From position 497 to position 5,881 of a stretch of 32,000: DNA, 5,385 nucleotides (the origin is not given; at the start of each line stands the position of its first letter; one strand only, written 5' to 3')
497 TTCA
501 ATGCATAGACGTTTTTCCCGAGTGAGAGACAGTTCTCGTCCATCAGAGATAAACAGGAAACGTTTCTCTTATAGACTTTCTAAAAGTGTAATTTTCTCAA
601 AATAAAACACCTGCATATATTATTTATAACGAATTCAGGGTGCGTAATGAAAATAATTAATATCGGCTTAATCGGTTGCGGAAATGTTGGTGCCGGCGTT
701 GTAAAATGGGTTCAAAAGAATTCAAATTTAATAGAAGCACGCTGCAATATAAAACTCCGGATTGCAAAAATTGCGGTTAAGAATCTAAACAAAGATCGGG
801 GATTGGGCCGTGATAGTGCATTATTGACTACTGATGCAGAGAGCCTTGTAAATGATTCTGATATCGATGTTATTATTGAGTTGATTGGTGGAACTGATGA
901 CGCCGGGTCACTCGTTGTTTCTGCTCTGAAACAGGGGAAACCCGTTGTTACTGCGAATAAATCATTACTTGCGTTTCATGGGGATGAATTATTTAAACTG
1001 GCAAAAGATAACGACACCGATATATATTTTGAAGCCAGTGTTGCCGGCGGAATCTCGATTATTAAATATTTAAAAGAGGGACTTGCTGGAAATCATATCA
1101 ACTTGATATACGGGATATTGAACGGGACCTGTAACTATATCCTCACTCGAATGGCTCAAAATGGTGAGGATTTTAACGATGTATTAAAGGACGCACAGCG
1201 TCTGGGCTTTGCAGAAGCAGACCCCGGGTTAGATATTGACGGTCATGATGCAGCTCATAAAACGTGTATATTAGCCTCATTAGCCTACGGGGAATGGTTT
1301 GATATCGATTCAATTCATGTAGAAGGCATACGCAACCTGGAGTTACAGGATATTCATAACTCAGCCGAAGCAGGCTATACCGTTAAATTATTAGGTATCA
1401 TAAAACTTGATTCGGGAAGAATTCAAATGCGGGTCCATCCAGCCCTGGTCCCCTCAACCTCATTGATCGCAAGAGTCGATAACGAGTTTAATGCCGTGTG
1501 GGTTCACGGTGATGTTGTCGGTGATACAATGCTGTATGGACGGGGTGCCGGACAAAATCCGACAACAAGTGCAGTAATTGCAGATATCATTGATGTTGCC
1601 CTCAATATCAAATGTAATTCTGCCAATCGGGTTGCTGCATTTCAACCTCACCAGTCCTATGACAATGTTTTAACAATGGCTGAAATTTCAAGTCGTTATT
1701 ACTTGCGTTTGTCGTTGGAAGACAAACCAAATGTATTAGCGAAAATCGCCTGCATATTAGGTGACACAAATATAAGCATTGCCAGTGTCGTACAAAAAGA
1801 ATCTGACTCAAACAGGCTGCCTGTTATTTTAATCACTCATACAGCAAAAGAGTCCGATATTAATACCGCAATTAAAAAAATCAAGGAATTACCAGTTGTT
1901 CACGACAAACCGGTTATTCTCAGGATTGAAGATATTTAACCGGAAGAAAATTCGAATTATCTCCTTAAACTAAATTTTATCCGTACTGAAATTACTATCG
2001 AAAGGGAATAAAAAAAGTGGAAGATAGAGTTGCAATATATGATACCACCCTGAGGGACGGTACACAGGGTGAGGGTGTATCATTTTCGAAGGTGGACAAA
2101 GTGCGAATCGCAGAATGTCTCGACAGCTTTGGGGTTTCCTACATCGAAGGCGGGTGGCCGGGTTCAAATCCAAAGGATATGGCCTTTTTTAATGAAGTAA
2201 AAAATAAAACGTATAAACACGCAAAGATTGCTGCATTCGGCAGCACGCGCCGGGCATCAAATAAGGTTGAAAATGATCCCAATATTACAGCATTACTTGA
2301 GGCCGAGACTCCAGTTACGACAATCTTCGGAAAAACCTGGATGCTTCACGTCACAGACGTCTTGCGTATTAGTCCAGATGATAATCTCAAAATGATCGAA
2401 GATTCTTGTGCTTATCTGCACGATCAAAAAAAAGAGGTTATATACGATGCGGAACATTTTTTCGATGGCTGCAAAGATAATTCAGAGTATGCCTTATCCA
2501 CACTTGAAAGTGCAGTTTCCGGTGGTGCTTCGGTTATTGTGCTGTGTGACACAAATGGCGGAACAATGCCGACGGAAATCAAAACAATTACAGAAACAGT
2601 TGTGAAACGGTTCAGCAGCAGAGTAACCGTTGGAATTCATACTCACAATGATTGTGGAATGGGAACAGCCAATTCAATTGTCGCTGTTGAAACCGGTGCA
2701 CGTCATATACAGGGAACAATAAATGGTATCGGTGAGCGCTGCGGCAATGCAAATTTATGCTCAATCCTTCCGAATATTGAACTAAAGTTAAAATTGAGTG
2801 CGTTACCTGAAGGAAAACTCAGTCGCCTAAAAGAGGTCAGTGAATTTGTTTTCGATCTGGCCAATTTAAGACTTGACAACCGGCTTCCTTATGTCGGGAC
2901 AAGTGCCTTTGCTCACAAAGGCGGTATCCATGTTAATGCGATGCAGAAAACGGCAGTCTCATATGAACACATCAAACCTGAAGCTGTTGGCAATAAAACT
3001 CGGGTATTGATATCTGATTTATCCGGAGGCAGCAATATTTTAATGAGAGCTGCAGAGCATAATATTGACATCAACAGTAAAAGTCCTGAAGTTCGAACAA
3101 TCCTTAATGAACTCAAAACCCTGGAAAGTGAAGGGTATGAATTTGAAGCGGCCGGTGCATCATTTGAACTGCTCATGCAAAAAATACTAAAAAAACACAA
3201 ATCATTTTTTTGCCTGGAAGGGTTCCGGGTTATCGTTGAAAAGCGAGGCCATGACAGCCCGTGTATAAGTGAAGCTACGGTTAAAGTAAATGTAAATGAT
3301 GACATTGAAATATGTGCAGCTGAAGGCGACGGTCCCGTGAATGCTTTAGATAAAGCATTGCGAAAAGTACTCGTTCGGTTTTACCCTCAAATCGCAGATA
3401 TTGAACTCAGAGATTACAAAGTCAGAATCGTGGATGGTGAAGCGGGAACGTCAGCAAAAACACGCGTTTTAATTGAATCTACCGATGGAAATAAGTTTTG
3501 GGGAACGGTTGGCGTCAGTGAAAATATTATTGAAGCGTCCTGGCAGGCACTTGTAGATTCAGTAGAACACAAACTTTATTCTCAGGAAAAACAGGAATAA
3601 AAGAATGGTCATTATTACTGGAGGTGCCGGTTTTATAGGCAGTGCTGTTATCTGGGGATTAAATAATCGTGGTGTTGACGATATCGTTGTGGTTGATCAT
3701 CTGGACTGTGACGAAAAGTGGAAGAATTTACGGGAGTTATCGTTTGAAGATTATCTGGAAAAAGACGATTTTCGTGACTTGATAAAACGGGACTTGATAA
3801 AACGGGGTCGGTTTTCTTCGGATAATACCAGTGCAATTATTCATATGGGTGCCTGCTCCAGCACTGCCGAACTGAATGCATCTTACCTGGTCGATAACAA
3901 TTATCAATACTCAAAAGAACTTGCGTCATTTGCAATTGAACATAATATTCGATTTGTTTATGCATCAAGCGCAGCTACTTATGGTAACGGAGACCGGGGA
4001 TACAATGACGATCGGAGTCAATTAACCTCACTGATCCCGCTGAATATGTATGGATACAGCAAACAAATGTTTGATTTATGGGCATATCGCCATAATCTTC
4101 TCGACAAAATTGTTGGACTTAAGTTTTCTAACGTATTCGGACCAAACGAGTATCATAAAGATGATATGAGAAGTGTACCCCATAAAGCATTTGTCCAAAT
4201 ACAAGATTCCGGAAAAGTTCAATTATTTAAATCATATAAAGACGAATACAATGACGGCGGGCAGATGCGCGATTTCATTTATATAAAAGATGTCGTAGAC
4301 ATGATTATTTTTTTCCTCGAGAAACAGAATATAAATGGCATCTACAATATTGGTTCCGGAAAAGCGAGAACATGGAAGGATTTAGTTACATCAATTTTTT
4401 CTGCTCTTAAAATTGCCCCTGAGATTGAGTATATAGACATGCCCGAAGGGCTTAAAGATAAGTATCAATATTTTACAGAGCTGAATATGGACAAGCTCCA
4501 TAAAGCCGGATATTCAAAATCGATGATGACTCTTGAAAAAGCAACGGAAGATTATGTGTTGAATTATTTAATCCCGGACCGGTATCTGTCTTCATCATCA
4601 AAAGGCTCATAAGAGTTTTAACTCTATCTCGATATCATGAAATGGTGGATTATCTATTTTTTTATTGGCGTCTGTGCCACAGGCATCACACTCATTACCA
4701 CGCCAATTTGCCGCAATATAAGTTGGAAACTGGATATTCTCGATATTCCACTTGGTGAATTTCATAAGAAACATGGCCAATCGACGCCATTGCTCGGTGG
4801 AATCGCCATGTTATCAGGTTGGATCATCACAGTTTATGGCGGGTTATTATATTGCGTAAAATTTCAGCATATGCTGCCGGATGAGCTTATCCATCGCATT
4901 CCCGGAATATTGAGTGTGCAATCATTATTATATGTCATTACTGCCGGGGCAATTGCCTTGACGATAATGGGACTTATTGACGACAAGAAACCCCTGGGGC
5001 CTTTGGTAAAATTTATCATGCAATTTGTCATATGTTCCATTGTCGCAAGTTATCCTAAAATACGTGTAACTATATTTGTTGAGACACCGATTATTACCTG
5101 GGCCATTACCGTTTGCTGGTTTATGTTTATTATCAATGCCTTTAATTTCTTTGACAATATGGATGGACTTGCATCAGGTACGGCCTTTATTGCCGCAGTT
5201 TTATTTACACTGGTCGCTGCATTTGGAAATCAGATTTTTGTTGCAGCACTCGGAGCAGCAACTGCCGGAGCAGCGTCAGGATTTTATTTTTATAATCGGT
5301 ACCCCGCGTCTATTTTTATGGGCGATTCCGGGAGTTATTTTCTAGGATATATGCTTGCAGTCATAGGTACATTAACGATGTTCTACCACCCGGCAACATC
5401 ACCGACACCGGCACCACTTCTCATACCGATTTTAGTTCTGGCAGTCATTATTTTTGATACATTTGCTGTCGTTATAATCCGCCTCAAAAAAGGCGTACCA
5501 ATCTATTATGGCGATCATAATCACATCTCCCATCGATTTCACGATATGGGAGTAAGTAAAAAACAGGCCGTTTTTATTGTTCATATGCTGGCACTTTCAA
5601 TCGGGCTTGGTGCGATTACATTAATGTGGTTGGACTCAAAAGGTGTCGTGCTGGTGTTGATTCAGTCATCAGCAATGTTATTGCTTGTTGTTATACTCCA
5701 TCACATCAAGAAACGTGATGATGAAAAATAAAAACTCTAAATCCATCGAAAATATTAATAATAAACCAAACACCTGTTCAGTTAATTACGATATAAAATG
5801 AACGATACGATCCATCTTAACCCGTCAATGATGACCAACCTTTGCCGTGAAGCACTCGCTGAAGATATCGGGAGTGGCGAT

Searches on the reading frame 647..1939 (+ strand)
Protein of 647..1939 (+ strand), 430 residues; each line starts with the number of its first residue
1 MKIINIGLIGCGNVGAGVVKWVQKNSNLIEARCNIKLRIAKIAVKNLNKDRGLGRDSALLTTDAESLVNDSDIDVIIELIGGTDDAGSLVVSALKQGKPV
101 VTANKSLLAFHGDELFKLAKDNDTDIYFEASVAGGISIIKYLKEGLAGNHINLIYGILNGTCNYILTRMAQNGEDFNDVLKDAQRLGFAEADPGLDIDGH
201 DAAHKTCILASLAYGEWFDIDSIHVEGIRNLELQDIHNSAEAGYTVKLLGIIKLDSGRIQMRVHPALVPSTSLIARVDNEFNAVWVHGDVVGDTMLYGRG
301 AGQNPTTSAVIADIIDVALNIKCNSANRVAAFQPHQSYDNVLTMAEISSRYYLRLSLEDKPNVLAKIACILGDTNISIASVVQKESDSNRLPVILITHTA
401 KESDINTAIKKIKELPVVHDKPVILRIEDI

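Call 83: search_protein_families(library=pfam, proteins=[window:647-1939:+], max_evalue=0.001)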
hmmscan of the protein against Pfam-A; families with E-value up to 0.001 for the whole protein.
window:647-1939:+ (430 aa): 5 families
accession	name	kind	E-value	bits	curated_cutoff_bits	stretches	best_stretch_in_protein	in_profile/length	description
PF00742.24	Homoserine_dh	-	2.4e-62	210.2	22.9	1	138-315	2-173/173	Homoserine dehydrogenase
PF03447.22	NAD_binding_3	-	6e-21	75.8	24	1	10-129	1-116/116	Homoserine dehydrogenase, NAD binding domain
PF01842.31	ACT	-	1.5e-10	41.1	27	1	351-416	1-65/66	ACT domain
PF22629.2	ACT_AHAS_ss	-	0.00048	20.7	27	0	354-418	2-65/67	AHAS small subunit-like ACT domain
PF13291.12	ACT_4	-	0.00055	21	27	0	353-419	9-76/80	ACT domain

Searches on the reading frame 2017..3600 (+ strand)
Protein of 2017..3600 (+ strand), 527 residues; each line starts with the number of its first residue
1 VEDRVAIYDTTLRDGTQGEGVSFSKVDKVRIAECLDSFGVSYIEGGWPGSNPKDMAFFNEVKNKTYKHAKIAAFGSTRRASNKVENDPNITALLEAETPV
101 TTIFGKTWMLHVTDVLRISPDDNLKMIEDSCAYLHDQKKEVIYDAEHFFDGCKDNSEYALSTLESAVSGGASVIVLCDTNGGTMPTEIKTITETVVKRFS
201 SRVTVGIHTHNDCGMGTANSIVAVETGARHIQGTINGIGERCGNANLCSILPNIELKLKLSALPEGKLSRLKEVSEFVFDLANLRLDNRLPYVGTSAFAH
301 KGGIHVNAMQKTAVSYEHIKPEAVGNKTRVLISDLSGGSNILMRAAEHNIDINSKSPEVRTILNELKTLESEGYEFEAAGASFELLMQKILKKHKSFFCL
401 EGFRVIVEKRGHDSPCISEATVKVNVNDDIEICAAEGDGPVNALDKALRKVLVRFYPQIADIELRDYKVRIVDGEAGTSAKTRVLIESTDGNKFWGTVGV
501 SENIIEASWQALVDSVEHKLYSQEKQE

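Call 83: search_protein_families(library=pfam, proteins=[window:2017-3600:+], max_evalue=0.001)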
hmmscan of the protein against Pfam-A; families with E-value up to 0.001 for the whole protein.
window:2017-3600:+ (527 aa): 3 families
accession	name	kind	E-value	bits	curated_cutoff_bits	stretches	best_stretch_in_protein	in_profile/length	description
PF00682.25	HMGL-like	-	1.2e-47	163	29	1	4-278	1-260/260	HMGL-like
PF08502.15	LeuA_dimer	-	7.8e-29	100.7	24.9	1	380-518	4-129/131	LeuA allosteric (dimerisation) domain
PF22617.1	HCS_D2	-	8e-14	52.2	27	1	293-370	2-78/82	Homocitrate synthase post-HMGL domain-like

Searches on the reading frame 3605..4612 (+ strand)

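Call 64: search_protein_families(library=pfam, proteins=[window:3605-4612:+], max_evalue=0.01)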
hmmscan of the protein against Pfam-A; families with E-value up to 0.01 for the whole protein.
window:3605-4612:+ (335 aa): 7 families
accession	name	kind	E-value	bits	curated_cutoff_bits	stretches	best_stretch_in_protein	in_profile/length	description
PF01370.27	Epimerase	-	4.3e-39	134.8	20.9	1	2-250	1-240/240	NAD dependent epimerase/dehydratase family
PF16363.11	GDP_Man_Dehyd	-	9.2e-19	68.5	27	1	3-314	1-314/332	GDP-mannose 4,6 dehydratase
PF01073.25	3Beta_HSD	-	2.7e-10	40.2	22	1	3-160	1-157/280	3-beta hydroxysteroid dehydrogenase/isomerase family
PF04321.23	RmlD_sub_bind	-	6.3e-06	25.9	27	1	2-272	3-235/287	RmlD substrate binding domain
PF02719.21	Polysacc_synt_2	-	1.6e-05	24.7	20.2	1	2-119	1-125/293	Polysaccharide biosynthesis protein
PF04275.20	P-mevalo_kinase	-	0.00099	19.5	33.8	0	251-305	2-56/114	Phosphomevalonate kinase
PF07993.18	NAD_binding_4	-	0.0062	16.2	20.1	0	72-132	86-145/258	Male sterility protein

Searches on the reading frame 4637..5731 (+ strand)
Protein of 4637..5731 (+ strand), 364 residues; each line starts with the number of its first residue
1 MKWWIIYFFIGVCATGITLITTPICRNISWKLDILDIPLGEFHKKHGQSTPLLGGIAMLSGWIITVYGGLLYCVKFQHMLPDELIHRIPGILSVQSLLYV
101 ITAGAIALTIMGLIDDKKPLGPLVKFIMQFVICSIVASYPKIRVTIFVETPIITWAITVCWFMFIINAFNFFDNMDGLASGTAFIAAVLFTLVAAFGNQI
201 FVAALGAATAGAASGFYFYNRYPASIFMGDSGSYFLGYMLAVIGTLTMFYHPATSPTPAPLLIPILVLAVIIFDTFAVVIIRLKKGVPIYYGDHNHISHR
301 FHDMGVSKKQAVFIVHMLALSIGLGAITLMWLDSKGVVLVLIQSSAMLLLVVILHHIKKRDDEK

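Call 64: search_protein_families(library=pfam, proteins=[window:4637-5731:+], max_evalue=0.01)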
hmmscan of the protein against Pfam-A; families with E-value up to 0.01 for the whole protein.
window:4637-5731:+ (364 aa): 1 family
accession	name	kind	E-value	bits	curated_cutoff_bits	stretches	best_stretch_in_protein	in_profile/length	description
PF00953.26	Glycos_transf_4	-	9.7e-33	113.9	27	1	100-244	3-156/160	Glycosyl transferase family 4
